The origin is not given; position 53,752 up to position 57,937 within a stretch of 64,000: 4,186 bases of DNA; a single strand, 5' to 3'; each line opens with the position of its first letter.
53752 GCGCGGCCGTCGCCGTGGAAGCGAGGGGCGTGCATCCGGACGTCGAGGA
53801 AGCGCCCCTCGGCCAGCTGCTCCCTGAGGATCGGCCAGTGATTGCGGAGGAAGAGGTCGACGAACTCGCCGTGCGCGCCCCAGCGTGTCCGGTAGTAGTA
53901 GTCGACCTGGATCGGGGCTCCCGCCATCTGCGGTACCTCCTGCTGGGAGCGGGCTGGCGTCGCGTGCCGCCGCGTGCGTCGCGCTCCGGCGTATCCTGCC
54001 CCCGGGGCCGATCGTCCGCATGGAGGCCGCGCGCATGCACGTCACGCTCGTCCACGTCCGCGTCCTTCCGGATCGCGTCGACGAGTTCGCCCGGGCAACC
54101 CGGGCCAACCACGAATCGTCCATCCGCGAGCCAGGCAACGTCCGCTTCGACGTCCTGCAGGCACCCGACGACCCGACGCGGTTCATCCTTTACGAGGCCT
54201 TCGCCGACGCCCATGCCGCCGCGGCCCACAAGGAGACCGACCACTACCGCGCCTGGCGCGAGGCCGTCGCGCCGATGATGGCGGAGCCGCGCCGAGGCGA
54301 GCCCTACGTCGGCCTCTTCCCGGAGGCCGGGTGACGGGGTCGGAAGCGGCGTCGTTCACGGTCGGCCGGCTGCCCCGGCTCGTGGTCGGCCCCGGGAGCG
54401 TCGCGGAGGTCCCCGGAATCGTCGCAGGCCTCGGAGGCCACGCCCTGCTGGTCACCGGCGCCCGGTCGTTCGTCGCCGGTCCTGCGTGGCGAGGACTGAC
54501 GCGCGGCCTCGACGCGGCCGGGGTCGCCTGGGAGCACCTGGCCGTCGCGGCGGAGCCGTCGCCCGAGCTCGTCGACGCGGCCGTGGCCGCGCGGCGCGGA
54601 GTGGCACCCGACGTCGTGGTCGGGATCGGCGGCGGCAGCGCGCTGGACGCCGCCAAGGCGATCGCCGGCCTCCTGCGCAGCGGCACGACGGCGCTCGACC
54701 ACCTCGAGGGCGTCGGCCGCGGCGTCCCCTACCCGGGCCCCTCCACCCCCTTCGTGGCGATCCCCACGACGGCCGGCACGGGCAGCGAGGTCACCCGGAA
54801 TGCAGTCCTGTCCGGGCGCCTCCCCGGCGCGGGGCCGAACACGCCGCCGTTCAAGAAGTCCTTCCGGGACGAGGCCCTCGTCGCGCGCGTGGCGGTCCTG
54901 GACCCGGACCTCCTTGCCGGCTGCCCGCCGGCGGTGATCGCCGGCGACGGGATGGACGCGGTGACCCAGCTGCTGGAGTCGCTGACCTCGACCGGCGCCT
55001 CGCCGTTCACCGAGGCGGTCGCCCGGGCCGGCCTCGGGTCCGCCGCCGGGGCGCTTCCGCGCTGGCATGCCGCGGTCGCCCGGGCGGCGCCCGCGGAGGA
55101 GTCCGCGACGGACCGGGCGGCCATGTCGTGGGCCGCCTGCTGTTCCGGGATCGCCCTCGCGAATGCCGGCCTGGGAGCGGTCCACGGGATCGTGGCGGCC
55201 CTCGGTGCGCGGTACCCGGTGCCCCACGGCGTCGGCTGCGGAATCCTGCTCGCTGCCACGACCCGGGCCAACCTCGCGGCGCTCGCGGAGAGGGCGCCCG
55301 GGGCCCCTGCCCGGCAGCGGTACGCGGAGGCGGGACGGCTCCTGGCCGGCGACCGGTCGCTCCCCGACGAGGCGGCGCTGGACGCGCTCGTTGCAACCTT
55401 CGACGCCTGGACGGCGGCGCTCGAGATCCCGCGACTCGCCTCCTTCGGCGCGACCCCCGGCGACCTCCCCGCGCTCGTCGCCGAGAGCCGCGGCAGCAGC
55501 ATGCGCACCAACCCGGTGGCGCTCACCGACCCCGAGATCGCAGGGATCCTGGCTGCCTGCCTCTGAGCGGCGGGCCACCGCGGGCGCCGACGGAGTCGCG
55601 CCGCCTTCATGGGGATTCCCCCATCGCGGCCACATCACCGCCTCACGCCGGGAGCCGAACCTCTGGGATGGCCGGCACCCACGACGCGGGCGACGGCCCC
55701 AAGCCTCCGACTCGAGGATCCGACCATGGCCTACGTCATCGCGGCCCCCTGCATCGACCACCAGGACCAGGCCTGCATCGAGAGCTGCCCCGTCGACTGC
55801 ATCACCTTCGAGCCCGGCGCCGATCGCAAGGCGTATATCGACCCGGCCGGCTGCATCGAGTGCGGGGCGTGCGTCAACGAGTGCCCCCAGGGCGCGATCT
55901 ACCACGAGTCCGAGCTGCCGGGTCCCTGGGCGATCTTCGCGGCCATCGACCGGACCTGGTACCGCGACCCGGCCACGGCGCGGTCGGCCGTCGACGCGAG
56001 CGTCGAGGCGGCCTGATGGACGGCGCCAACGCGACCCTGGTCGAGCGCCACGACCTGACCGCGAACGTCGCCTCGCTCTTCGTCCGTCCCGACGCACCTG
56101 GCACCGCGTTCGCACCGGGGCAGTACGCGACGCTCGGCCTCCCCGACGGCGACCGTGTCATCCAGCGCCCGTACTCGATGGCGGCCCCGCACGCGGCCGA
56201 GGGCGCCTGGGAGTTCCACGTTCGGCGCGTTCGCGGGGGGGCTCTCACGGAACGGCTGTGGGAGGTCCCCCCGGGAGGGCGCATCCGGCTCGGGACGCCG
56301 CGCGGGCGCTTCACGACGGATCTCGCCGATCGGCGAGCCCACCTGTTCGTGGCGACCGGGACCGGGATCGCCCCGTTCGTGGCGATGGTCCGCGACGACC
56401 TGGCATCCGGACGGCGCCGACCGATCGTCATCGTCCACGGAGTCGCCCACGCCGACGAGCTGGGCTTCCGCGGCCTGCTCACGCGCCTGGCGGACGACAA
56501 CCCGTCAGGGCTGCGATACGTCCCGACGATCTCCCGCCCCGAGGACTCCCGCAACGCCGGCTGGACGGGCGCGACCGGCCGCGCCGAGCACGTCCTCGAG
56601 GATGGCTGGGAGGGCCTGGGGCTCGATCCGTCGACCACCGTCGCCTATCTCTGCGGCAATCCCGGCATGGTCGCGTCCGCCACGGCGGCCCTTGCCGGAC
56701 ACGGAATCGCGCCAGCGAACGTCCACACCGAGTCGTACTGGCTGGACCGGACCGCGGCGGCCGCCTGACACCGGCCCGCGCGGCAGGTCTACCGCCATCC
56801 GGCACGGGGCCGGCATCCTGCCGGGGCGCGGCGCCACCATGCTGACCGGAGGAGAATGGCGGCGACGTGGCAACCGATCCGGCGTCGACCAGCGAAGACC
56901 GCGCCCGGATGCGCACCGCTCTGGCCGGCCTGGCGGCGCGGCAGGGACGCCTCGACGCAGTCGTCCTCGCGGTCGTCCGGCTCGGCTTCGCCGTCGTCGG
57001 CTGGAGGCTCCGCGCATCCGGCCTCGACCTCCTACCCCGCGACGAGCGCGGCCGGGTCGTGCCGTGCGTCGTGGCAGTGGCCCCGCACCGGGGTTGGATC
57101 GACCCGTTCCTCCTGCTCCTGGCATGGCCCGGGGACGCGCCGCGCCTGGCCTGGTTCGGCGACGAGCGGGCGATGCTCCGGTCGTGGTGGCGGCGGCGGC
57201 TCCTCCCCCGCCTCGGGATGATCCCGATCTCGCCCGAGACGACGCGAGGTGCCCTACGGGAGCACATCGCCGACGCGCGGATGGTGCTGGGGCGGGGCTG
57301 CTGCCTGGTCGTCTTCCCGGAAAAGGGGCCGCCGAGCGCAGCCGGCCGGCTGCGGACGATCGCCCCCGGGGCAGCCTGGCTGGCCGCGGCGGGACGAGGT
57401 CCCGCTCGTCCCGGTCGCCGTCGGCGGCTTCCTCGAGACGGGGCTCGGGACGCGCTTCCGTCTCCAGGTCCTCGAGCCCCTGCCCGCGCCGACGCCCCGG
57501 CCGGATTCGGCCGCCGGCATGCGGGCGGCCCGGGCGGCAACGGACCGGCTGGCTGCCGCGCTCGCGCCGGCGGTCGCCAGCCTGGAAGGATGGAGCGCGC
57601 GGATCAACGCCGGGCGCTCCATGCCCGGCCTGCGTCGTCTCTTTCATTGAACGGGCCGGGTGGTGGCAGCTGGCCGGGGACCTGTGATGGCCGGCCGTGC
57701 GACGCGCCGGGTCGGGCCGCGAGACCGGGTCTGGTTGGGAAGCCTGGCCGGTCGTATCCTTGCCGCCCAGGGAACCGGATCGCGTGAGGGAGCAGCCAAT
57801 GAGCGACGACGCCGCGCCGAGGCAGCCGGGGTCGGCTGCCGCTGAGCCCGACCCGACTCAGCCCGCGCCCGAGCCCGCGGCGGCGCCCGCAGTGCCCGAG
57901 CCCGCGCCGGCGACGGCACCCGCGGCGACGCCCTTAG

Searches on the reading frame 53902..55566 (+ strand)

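Call 27: search_protein_families(library=pfam, proteins=[window:53902-55566:+], max_evalue=0.00001)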
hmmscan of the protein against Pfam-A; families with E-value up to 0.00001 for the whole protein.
window:53902-55566:+ (554 aa): 3 families
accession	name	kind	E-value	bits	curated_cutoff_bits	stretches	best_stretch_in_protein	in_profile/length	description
PF00465.25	Fe-ADH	-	9.3e-36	123.4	31.3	1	159-335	3-168/168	Iron-containing alcohol dehydrogenase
PF25137.1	ADH_Fe_C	-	2.5e-21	76.7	27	1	349-552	4-192/194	Fe-containing alcohol dehydrogenase family, C-terminal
PF13685.12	Fe-ADH_2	-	5.5e-07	30.1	28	1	162-258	2-97/149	Iron-containing alcohol dehydrogenase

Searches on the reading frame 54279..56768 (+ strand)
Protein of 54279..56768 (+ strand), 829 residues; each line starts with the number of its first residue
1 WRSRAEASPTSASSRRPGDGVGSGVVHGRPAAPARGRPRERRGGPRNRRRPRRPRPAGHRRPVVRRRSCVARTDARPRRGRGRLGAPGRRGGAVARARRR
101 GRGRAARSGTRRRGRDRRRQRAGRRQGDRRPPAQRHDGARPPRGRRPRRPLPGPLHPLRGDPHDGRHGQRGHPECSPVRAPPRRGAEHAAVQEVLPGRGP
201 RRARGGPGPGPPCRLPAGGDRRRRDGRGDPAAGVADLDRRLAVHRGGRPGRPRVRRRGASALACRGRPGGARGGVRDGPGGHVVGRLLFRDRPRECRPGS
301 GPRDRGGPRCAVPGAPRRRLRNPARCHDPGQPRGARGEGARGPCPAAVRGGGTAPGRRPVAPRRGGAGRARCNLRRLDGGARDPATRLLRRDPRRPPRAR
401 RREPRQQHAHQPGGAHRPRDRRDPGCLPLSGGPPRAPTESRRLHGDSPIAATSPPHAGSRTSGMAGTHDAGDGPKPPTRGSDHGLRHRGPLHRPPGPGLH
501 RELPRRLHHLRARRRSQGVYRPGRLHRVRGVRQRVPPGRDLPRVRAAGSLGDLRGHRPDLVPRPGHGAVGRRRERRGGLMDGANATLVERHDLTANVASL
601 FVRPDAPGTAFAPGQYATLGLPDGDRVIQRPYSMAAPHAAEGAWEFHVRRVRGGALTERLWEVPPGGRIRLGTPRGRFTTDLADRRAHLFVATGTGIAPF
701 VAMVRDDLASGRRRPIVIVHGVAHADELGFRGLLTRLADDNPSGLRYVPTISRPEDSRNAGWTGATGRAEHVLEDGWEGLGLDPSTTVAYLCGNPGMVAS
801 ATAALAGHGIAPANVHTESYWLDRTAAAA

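Call 27: search_protein_families(library=pfam, proteins=[window:54279-56768:+], max_evalue=0.00001)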
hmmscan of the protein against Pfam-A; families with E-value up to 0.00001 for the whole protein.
window:54279-56768:+ (829 aa): 2 families
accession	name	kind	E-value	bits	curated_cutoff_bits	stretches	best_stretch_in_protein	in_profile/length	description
PF00175.26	NAD_binding_1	-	9.5e-16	58.8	22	1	690-801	1-107/109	Oxidoreductase NAD-binding domain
PF00970.30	FAD_binding_6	-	2.9e-09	37.6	21.1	1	585-678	2-97/99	Oxidoreductase FAD-binding domain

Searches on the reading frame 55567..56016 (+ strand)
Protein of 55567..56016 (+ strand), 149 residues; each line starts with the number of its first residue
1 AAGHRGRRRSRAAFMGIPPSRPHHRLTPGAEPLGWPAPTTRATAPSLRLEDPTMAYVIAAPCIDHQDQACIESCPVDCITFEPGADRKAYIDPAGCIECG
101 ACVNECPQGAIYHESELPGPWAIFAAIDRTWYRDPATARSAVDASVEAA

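Call 27: search_protein_families(library=pfam, proteins=[window:55567-56016:+], max_evalue=0.00001)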
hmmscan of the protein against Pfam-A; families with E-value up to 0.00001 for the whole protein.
window:55567-56016:+ (149 aa): 5 families
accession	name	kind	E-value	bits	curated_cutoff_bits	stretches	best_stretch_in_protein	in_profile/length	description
PF00037.32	Fer4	-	2.4e-09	37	21.1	1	90-112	2-24/24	4Fe-4S binding domain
PF13237.11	Fer4_10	-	4e-08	33.5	25.5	0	89-113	2-28/53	4Fe-4S dicluster domain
PF12838.12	Fer4_7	-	6.7e-08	33.3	27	1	69-110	7-52/52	4Fe-4S dicluster domain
PF13484.11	Fer4_16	-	1.5e-06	29.3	30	0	96-114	2-20/66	4Fe-4S double cluster binding domain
PF12797.12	Fer4_2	-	3.4e-06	27.1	24.5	0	88-107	2-21/22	4Fe-4S binding domain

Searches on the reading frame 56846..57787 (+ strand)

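Call 56: search_protein_families(library=pfam, proteins=[window:56846-57787:+], max_evalue=0.001)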
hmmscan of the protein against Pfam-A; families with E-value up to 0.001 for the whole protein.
window:56846-57787:+ (313 aa): 1 family
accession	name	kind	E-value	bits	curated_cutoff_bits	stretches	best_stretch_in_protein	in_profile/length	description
PF01553.26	Acyltransferase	-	2.3e-07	31.1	23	1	75-182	16-121/132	Acyltransferase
